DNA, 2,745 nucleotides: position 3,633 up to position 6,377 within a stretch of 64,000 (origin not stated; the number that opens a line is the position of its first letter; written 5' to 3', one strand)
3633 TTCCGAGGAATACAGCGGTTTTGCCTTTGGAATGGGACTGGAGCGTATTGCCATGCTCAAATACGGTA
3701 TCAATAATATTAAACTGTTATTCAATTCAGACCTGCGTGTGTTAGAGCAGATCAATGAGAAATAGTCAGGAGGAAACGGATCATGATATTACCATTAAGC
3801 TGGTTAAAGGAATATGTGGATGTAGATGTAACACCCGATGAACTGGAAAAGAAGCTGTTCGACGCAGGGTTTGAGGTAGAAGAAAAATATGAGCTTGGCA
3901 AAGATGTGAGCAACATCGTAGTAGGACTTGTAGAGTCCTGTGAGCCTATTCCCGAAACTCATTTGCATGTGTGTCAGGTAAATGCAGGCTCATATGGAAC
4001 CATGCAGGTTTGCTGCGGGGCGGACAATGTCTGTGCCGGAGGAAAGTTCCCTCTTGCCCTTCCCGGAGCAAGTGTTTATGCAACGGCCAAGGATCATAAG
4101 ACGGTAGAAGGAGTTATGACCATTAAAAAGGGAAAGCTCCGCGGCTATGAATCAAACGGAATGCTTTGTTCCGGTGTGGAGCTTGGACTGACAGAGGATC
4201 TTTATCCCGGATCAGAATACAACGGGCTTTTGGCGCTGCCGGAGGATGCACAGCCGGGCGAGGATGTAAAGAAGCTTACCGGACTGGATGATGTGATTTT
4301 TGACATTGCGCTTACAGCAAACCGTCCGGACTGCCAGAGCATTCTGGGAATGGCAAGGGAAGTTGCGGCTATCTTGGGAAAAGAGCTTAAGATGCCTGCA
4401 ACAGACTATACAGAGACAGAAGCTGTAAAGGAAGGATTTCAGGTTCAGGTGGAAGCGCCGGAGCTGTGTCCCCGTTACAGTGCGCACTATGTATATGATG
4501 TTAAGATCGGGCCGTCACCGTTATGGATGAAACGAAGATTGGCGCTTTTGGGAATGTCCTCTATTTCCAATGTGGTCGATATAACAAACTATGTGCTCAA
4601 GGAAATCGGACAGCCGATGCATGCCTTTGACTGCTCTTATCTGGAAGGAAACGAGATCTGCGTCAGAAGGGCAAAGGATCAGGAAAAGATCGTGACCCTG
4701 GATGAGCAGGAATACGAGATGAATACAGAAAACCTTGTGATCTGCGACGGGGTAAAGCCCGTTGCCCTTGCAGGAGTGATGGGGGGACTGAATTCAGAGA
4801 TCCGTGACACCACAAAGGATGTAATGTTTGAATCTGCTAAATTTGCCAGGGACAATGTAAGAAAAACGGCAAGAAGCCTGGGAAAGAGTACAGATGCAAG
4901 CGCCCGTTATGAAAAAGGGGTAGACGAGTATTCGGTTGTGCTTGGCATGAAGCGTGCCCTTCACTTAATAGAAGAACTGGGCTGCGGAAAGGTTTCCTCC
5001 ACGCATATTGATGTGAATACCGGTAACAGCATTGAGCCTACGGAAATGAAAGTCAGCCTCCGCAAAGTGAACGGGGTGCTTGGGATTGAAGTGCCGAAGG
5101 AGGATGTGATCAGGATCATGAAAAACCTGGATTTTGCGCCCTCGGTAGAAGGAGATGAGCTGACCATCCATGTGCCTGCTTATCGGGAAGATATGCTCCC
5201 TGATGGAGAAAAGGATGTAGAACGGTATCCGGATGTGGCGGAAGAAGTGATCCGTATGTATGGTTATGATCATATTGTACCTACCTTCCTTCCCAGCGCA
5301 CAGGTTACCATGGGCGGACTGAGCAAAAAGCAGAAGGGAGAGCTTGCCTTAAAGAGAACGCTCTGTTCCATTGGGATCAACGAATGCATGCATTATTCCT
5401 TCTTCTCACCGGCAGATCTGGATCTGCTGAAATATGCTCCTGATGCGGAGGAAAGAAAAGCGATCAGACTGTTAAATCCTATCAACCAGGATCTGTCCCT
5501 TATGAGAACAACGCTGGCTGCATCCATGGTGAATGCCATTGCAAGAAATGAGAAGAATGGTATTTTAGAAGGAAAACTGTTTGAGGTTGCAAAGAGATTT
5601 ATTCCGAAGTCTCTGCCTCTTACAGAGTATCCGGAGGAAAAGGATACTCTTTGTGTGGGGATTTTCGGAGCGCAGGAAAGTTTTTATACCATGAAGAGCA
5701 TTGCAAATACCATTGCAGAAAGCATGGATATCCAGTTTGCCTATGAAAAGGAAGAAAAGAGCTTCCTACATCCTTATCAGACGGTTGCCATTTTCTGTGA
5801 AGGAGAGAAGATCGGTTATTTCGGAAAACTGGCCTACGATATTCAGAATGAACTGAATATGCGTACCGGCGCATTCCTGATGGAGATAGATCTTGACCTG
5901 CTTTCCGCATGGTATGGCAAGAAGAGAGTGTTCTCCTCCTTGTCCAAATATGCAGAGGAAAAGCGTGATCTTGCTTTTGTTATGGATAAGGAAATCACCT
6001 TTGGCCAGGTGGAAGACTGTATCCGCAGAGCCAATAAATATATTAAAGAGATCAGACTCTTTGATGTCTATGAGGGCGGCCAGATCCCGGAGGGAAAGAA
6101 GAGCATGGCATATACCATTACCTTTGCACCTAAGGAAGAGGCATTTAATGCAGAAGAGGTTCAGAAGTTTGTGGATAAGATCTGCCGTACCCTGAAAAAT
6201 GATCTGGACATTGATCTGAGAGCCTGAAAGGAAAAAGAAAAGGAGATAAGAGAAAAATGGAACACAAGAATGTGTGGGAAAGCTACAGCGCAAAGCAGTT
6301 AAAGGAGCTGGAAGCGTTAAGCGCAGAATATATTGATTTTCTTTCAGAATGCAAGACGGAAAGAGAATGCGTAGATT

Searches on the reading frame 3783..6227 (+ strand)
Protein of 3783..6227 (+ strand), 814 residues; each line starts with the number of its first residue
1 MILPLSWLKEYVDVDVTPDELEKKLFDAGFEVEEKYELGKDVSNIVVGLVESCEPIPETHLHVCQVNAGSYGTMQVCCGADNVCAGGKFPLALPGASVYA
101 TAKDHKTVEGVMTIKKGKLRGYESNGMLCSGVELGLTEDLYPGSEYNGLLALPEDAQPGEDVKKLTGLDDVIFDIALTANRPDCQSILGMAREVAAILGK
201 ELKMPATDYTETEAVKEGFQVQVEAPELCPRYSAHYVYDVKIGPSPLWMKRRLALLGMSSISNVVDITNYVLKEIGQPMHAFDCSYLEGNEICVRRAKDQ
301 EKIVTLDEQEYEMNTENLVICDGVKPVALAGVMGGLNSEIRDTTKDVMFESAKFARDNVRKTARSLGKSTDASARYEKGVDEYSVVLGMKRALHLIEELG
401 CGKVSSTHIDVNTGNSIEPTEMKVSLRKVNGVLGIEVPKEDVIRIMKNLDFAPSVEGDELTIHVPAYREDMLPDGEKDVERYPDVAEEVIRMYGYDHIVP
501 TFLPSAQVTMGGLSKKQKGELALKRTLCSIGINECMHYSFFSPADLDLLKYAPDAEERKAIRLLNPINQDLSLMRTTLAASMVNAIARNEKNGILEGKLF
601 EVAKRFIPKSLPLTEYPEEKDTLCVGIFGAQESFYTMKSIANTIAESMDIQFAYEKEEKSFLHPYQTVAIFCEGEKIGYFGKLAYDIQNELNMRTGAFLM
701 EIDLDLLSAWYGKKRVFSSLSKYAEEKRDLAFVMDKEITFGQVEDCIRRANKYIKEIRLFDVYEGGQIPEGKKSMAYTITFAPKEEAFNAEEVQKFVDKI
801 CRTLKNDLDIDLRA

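Call 31: search_protein_families(library=pfam, proteins=[window:3783-6227:+], max_evalue=0.00001)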
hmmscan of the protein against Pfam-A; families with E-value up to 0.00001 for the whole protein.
window:3783-6227:+ (814 aa): 5 families
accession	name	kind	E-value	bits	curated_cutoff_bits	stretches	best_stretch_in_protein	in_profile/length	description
PF03483.22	B3_4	-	2.6e-63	213.2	29.3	1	229-399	2-172/174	B3/4 domain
PF17759.6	tRNA_synthFbeta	-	1.1e-50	172.6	22.4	1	500-704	2-214/214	Phenylalanyl tRNA synthetase beta chain CLM domain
PF03147.19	FDX-ACB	-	5.4e-24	84.9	31.1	1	721-813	1-94/94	Ferredoxin-fold anticodon binding domain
PF03484.21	B5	-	7.4e-17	61.7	28.6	1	422-495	1-67/67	tRNA synthetase B5 domain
PF01588.26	tRNA_bind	-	3.3e-11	43.6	27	1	45-160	1-95/96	Putative tRNA binding domain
